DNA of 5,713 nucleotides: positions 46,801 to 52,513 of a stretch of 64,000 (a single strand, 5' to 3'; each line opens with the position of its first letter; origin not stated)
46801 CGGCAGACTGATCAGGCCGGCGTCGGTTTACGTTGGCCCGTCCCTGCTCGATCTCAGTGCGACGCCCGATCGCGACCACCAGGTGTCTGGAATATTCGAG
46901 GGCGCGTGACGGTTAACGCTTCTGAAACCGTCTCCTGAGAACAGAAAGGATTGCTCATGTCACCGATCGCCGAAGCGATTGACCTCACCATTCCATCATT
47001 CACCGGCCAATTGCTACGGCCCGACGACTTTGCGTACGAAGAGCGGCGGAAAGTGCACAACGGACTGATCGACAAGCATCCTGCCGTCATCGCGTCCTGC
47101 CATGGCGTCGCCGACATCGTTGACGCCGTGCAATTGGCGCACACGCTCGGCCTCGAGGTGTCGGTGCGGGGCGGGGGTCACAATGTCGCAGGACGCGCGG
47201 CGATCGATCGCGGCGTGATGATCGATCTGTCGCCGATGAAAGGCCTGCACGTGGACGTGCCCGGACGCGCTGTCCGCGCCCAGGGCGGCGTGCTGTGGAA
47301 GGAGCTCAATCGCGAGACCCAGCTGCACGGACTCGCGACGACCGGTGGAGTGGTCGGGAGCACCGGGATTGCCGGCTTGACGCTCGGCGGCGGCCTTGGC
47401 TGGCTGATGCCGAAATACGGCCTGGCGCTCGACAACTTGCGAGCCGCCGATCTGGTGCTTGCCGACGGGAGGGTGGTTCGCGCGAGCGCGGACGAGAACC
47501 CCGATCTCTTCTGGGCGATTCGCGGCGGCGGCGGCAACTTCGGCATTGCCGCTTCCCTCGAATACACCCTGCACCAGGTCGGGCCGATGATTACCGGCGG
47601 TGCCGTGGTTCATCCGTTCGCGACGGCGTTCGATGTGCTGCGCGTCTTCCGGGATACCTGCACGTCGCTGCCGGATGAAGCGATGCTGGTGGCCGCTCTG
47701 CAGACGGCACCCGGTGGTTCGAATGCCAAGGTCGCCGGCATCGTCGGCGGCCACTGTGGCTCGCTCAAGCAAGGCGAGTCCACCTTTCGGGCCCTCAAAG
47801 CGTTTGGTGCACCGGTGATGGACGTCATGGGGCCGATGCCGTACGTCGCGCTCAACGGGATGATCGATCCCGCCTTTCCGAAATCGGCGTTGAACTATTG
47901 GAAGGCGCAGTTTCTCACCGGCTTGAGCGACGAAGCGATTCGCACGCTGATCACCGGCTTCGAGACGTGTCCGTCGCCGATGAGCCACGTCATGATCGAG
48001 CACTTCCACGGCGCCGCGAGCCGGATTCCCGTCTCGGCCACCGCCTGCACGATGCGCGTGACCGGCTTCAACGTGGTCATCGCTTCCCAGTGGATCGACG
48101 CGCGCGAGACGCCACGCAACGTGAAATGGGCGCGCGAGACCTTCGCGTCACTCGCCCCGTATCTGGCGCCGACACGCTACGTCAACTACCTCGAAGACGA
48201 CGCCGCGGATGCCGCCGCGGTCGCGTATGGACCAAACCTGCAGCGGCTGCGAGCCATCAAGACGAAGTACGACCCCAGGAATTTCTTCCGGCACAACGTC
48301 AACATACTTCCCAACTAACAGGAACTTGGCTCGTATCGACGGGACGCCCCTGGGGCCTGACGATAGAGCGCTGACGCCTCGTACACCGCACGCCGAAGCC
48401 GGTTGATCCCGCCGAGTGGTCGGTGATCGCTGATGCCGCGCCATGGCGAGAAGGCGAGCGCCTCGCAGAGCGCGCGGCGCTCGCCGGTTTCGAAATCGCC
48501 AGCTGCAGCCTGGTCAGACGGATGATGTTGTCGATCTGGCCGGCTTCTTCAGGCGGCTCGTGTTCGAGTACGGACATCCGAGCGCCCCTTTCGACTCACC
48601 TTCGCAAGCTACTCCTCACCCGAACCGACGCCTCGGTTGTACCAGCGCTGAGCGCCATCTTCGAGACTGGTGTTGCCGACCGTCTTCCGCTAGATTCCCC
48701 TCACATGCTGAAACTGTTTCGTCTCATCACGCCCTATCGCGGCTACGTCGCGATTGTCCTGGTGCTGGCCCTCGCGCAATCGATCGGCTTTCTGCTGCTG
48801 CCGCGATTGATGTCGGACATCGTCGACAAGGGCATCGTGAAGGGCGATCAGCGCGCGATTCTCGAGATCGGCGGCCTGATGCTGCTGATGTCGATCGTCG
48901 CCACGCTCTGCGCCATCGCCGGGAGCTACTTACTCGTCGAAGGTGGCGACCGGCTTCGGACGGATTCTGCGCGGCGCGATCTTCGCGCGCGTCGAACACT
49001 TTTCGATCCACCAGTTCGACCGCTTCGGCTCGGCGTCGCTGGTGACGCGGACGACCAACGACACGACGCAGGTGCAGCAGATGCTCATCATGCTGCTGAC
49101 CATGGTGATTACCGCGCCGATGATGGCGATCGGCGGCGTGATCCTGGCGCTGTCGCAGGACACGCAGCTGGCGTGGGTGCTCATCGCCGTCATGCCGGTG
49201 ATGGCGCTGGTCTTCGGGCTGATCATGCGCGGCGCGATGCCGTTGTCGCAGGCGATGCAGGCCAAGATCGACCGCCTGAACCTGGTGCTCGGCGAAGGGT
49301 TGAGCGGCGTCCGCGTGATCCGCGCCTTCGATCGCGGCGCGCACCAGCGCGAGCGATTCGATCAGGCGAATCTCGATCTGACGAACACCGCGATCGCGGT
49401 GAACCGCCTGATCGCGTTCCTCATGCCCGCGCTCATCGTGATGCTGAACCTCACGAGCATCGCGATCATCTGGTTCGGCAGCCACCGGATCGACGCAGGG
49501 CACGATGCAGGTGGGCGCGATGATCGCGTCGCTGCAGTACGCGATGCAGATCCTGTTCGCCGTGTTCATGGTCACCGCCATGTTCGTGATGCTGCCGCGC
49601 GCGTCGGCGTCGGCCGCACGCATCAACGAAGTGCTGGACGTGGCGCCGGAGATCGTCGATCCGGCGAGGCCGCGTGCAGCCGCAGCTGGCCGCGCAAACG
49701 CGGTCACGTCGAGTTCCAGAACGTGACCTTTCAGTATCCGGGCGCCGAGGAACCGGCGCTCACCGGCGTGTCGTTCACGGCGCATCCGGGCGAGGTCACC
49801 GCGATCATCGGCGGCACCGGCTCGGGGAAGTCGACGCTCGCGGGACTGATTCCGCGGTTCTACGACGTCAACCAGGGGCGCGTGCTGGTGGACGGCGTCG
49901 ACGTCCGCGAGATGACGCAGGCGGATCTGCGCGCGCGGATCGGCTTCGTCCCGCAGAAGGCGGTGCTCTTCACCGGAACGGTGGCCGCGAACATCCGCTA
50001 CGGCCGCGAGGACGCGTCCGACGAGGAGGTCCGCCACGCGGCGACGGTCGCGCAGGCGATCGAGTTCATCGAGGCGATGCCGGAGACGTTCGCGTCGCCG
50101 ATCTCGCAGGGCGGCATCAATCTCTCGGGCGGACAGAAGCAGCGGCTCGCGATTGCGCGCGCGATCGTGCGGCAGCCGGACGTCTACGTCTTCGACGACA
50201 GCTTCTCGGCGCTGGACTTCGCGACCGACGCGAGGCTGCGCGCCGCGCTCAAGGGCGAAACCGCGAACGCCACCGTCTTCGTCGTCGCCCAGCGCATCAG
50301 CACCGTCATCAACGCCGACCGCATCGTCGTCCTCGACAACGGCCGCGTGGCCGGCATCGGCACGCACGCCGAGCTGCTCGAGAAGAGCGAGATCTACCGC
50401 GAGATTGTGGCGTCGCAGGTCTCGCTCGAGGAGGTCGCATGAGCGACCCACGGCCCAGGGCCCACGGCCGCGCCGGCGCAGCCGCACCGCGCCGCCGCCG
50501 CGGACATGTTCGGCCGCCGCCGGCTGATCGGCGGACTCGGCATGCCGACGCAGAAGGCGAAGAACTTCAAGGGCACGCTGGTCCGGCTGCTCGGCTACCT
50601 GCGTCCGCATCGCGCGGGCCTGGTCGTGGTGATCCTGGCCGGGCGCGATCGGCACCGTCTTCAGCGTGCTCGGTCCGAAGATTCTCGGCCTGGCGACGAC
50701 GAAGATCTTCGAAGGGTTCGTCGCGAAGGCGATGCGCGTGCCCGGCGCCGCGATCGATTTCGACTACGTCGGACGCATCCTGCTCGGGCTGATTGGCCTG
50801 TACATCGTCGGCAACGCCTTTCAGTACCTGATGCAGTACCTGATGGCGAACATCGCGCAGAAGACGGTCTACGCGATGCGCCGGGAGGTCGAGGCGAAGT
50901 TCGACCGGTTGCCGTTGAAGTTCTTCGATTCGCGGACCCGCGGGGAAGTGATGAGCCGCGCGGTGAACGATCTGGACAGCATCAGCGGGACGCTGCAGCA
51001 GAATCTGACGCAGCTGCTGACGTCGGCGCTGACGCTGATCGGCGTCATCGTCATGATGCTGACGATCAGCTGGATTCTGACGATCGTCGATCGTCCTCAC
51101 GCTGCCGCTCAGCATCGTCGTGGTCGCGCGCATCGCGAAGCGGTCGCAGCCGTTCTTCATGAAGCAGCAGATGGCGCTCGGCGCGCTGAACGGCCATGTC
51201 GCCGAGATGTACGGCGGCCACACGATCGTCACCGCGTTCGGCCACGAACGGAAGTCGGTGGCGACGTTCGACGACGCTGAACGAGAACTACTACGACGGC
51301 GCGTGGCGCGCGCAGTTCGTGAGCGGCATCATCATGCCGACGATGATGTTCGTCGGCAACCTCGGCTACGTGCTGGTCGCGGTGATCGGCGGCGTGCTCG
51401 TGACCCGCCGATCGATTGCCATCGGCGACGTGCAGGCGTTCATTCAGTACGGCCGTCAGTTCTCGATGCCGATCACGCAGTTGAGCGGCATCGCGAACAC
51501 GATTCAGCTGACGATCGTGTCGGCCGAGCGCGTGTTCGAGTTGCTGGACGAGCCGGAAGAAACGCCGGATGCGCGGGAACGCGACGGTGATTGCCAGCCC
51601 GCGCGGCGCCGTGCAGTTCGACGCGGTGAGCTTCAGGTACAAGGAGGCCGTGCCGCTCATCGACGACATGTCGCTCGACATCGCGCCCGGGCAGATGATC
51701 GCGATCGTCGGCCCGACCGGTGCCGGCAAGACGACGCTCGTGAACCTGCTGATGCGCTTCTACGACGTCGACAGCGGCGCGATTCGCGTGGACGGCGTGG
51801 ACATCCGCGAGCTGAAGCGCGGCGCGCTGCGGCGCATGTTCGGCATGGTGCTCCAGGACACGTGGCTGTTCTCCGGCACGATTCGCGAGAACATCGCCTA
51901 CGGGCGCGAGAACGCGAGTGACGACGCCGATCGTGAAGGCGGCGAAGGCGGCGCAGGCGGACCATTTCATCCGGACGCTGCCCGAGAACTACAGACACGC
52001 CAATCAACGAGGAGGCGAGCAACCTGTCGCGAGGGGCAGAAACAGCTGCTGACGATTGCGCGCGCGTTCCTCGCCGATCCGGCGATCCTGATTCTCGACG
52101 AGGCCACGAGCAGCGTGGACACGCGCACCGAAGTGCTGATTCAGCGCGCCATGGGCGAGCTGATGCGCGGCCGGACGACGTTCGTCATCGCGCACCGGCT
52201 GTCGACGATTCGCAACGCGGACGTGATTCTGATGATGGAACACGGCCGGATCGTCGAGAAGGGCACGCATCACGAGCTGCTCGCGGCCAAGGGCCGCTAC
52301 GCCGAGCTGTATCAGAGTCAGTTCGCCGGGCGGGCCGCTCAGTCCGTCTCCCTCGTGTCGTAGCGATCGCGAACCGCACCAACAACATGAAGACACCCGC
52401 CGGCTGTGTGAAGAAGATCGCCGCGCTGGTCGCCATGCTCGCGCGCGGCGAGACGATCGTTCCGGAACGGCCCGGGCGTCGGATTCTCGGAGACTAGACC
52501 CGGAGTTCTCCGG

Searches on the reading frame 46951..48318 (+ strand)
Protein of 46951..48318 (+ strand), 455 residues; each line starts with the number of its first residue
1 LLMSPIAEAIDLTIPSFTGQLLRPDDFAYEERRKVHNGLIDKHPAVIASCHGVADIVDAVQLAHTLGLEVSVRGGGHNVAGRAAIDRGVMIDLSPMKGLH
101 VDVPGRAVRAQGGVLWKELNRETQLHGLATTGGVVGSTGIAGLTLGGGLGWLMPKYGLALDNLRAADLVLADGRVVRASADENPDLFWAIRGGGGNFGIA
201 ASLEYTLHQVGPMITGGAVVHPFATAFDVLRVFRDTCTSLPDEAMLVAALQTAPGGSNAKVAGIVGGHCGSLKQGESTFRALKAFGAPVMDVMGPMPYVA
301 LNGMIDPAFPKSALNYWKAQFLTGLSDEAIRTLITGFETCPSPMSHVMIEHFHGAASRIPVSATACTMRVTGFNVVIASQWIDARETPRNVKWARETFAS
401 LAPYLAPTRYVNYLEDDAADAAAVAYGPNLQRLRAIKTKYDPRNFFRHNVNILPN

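Call 10: search_protein_families(library=pfam, proteins=[window:46951-48318:+])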
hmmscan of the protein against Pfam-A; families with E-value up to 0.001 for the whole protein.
window:46951-48318:+ (455 aa): 2 families
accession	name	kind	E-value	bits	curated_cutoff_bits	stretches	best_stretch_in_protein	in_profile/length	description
PF01565.28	FAD_binding_4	-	2.7e-28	98.8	26.4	1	44-179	1-139/139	FAD binding domain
PF08031.17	BBE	-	1.8e-14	53.9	20.6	1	410-452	2-44/45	Berberine and berberine like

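Call 25: search_protein_families(library=ncbifam, proteins=[window:46951-48318:+])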
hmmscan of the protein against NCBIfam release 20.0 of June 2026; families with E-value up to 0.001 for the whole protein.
window:46951-48318:+ (455 aa): 6 families
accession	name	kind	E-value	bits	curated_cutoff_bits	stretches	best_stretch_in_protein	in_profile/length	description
NF041227.1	BagG_FevA2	exception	5.1e-59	200.1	850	1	16-454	18-453/455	bagremycin/ferroverdin biosynthesis FAD-dependent oxygenase BagG/FevA2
NF041226.1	BagK_FevA1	equivalog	2e-56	191.4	800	1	17-454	14-449/453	bagremycin/ferroverdin biosynthesis FAD-dependent oxygenase BagK/FevA1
TIGR01678.1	FAD_lactone_ox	subfamily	6.5e-09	35.2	396.8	1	47-202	18-173/438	sugar 1,4-lactone oxidase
TIGR01679.1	bact_FAD_ox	subfamily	2.4e-07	30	292.25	1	38-201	6-166/419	FAD-linked oxidoreductase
TIGR00387.1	glcD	equivalog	4.7e-06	25.7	567.9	1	56-181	10-139/413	glycolate oxidase subunit GlcD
NF049975.1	2HglutDHaseYdiJ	equivalog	8.8e-06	23.7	1350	1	43-182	51-196/1018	D-2-hydroxyglutarate dehydrogenase YdiJ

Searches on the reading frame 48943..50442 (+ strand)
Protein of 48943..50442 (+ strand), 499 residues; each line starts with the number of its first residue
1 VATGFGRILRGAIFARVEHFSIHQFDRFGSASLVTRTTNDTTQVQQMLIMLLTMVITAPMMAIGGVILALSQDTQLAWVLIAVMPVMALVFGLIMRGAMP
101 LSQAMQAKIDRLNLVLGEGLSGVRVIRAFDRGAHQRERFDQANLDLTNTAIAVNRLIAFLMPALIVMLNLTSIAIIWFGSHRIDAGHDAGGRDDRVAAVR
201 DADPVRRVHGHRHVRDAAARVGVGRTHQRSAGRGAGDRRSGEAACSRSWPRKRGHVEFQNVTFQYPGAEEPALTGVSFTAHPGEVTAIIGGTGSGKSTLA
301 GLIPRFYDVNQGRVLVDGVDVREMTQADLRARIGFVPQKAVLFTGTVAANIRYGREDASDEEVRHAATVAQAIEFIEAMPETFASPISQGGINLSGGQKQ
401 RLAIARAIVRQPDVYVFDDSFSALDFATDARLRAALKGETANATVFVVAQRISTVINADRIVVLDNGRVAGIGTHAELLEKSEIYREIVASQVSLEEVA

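Call 24: search_protein_families(library=pfam, proteins=[window:48943-50442:+])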
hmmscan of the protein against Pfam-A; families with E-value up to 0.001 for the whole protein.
window:48943-50442:+ (499 aa): 3 families
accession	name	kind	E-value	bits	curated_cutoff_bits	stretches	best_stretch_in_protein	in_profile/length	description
PF00005.33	ABC_tran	-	3.6e-29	102.6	25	1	273-421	1-136/137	ABC transporter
PF00664.28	ABC_membrane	-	1.3e-28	100.9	28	1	6-186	73-253/274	ABC transporter transmembrane region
PF02463.25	SMC_N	-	7.8e-08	32.4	40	1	314-463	111-210/220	RecF/RecN/SMC N terminal domain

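Call 25: search_protein_families(library=ncbifam, proteins=[window:48943-50442:+])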
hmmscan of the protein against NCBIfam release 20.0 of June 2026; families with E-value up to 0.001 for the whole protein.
window:48943-50442:+ (499 aa): 180 families (the best 25 are shown)
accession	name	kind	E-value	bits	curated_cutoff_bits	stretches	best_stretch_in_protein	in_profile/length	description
TIGR02204.1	MsbA_rel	hypoth_equivalog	1.8e-100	337.3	780.4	2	252-492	334-575/576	ABC transporter, permease/ATP-binding protein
TIGR02203.1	MsbA_lipidA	equivalog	6.4e-98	328.7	602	1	9-489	90-566/572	lipid A export permease/ATP-binding protein MsbA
TIGR00958.1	3a01208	subfamily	1.4e-84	284.8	874.6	2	250-489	473-711/711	antigen peptide transporter 2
NF008381.0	PRK11176.1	equivalog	1.9e-83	280.8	867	2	247-492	333-579/582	lipid A ABC transporter ATP-binding protein/permease MsbA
NF045513.1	HepA_fam_ABC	equivalog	3.9e-80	270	725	2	253-481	371-598/610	heterocyst formation ABC transporter subunit HepA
NF010178.0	PRK13657.1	equivalog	4.9e-78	263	733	1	249-493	328-571/588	glucan ABC transporter ATP-binding protein/ permease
TIGR03375.1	type_I_sec_LssB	subfamily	3e-77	260.5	693.1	1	52-482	266-692/696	type I secretion system permease/ATPase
NF052233.1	CphA_assoc_ABC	equivalog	2.1e-75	254.5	880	2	250-494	503-745/766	cyanophycin metabolism-associated ABC transporter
TIGR01846.1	type_I_sec_HlyB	subfamily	6.3e-71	239.6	725.55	1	52-493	257-693/694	type I secretion system permease/ATPase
TIGR03796.1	NHLM_micro_ABC1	equivalog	2.6e-68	230.9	853.3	1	15-489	235-709/710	NHLP family bacteriocin export ABC transporter peptidase/permease/ATPase subunit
TIGR02857.1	CydD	equivalog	8e-67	226.4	435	2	246-464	320-529/529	thiol reductant ABC exporter subunit CydD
TIGR03797.1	NHLM_micro_ABC2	equivalog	6.3e-66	223.3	709.4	1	253-492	449-685/686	NHLP bacteriocin export ABC transporter permease/ATPase subunit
NF008055.0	PRK10789.1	equivalog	7.2e-65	219.5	845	2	247-492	326-571/590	SmdA family multidrug ABC transporter permease/ATP-binding protein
NF008364.0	PRK11160.1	equivalog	6.9e-62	209.8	630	2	251-489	334-572/575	heme ABC transporter ATP-binding protein/permease CydC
NF008056.1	PRK10790.1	equivalog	6.3e-60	203.3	746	2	251-495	336-578/584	SmdB family multidrug efflux ABC transporter permease/ATP-binding protein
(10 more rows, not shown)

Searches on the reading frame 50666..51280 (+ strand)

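Call 24: search_protein_families(library=pfam, proteins=[window:50666-51280:+])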
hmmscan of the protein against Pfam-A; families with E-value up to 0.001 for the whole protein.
window:50666-51280:+ (204 aa): 1 family
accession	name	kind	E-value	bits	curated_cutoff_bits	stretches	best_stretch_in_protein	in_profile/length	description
PF00664.28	ABC_membrane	-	6.3e-21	75.7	28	1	18-141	21-146/274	ABC transporter transmembrane region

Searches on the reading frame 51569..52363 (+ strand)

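Call 24: search_protein_families(library=pfam, proteins=[window:51569-52363:+])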
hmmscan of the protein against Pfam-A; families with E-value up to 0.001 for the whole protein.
window:51569-52363:+ (264 aa): 6 families
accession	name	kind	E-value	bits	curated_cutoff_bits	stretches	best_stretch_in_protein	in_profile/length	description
PF00005.33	ABC_tran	-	1.8e-27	97.1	25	1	32-181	2-137/137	ABC transporter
PF13401.12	AAA_22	-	1.2e-06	29.2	27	1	42-75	6-40/130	AAA domain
PF13191.12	AAA_16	-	0.00019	22.4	32.6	1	42-195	25-156/167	AAA ATPase domain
PF00004.35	AAA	-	0.00022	22.1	21.2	0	46-91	3-50/131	ATPase family associated with various cellular activities (AAA)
PF19993.5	DO-GTPase2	-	0.00035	20.8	27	0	42-62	1-21/226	Double-GTPase 2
PF13521.12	AAA_28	-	0.00058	20.5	27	0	44-63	2-21/164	AAA domain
